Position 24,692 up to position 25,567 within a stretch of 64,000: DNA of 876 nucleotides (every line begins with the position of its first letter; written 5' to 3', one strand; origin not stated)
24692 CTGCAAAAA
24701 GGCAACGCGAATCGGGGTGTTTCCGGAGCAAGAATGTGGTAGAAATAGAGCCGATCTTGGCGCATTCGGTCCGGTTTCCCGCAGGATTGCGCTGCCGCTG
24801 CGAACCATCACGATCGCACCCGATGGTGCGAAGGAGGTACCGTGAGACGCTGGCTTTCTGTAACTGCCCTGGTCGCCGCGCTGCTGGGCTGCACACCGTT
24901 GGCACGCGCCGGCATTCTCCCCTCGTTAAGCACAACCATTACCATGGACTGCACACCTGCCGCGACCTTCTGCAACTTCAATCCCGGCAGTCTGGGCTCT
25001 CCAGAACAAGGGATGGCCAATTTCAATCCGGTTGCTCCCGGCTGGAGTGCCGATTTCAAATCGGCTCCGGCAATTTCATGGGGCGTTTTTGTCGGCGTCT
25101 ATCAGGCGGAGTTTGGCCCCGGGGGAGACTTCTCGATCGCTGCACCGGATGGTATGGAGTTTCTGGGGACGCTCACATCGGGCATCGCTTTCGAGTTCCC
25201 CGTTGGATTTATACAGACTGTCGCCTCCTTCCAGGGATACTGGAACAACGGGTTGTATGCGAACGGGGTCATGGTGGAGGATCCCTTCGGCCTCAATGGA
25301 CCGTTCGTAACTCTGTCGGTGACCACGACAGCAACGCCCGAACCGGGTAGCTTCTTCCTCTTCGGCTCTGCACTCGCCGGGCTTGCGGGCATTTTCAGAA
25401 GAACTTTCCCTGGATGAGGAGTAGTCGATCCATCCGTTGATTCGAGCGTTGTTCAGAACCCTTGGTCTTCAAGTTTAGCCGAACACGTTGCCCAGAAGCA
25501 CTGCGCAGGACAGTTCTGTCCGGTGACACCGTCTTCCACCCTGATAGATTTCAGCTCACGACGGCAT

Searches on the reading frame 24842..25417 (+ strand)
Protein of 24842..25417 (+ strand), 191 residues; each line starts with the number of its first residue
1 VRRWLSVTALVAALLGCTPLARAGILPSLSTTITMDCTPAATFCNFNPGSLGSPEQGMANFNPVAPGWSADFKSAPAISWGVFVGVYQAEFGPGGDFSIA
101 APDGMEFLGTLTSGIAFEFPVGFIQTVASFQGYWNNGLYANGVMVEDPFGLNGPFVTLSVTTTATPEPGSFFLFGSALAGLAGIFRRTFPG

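Call 79: search_protein_families(library=pfam, proteins=[window:24842-25417:+], max_evalue=0.01)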
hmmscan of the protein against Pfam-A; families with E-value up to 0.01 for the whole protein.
window:24842-25417:+ (191 aa): 1 family
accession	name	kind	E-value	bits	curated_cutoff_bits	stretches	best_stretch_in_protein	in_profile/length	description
PF07589.16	PEP-CTERM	-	4.6e-05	23.8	20.7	1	164-187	1-24/24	PEP-CTERM motif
